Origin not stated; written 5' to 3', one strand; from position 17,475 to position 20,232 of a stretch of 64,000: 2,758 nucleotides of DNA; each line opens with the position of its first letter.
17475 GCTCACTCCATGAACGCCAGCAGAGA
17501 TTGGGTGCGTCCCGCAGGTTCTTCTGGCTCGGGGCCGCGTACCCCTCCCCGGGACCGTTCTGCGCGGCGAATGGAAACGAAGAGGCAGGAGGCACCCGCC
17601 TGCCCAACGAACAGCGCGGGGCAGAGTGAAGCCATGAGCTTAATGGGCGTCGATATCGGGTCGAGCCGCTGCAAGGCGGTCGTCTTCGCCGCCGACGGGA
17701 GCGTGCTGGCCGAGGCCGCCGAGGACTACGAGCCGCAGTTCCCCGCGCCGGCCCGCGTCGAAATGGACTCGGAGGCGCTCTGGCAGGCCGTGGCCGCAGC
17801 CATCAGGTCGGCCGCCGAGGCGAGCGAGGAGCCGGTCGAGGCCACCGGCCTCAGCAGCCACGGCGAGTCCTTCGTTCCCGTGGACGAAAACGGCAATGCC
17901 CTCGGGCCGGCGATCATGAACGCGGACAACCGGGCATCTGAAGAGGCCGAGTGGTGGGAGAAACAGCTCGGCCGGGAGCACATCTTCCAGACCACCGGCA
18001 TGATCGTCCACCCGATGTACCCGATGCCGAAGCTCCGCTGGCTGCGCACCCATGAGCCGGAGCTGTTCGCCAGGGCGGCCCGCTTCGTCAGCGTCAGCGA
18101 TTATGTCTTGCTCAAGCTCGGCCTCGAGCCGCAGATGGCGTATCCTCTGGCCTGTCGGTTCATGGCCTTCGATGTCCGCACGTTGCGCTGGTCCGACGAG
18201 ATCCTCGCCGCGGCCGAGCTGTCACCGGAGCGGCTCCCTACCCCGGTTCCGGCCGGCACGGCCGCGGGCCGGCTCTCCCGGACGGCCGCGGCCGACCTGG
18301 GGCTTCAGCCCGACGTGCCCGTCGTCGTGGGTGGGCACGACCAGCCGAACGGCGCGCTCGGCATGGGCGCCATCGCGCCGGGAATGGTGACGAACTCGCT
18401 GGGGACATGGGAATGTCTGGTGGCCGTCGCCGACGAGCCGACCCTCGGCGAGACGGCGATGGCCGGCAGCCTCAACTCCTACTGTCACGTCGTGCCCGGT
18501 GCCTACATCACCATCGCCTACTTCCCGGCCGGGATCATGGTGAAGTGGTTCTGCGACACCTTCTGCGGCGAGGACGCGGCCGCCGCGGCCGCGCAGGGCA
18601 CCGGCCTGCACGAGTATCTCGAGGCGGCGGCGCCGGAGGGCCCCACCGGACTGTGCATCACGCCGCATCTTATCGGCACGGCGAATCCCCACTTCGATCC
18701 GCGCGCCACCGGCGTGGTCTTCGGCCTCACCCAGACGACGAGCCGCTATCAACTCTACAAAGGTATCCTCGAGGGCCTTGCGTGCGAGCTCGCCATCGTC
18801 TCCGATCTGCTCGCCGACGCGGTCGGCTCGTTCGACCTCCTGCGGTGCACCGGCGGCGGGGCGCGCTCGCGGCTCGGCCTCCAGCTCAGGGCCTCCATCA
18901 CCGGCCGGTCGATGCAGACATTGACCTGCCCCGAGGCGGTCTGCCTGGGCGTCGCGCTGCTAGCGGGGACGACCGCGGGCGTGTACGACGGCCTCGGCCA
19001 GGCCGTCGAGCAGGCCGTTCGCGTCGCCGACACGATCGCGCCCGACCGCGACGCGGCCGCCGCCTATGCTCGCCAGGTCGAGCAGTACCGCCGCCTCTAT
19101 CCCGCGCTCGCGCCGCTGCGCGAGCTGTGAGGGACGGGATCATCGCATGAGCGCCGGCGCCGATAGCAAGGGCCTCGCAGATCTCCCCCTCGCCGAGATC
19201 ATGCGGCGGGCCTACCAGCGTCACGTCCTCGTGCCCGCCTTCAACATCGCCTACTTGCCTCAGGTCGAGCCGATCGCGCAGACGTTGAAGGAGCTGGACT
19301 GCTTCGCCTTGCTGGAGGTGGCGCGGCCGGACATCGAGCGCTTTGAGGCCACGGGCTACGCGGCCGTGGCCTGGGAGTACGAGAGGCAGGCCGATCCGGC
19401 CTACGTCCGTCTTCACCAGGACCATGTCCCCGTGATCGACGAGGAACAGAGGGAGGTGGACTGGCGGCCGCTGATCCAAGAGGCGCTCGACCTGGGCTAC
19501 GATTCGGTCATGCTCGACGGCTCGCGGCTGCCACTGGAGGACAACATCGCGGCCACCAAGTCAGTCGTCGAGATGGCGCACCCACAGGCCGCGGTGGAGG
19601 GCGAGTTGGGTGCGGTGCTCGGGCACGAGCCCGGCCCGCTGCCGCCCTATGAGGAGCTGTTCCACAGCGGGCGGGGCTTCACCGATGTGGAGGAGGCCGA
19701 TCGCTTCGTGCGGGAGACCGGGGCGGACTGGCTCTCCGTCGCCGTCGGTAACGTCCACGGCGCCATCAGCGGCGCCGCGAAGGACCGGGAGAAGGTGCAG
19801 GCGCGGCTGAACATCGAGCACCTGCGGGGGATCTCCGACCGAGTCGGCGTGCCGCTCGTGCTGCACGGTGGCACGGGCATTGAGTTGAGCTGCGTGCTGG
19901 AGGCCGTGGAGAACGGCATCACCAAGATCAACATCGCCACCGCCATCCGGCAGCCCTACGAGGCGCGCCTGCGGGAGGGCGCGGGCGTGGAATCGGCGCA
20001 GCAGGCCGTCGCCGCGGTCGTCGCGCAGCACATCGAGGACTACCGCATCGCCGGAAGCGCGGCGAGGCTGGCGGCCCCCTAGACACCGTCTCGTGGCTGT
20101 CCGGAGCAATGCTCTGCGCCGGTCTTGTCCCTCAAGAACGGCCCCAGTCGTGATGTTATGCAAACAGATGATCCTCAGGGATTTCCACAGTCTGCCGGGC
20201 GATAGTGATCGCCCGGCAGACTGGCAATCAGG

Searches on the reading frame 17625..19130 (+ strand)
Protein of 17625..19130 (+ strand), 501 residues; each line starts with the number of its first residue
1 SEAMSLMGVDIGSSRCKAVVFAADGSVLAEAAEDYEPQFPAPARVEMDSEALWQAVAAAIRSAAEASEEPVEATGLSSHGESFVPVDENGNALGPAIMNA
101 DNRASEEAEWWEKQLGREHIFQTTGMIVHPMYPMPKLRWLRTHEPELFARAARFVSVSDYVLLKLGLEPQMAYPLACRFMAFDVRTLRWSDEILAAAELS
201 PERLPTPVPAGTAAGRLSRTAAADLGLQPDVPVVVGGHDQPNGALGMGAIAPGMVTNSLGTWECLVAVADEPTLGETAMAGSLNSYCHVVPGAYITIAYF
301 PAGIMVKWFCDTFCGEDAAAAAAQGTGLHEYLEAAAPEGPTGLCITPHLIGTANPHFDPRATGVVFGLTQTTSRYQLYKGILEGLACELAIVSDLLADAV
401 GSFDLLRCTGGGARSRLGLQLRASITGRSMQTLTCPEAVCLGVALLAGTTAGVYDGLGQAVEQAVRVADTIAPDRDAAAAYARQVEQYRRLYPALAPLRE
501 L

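Call 7: search_protein_families(library=pfam, proteins=[window:17625-19130:+], max_evalue=0.01)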
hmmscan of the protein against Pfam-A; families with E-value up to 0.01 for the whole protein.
window:17625-19130:+ (501 aa): 3 families
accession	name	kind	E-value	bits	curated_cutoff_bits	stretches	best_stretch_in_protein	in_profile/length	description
PF00370.27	FGGY_N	-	4e-54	184.2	28.8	1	7-246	3-245/245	FGGY family of carbohydrate kinases, N-terminal domain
PF02782.22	FGGY_C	-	2e-27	96.7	27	1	256-449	2-196/198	FGGY family of carbohydrate kinases, C-terminal domain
PF01869.26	BcrAD_BadFG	-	0.00055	20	31.5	1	8-81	2-74/271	BadF/BadG/BcrA/BcrD ATPase family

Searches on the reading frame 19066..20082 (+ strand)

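Call 7: search_protein_families(library=pfam, proteins=[window:19066-20082:+], max_evalue=0.01)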
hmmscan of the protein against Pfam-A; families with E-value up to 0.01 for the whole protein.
window:19066-20082:+ (338 aa): 1 family
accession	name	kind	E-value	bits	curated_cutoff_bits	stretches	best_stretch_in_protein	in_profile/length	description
PF01116.26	F_bP_aldolase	-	8.4e-57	193.2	25.5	1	42-330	3-276/277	Fructose-bisphosphate aldolase class-II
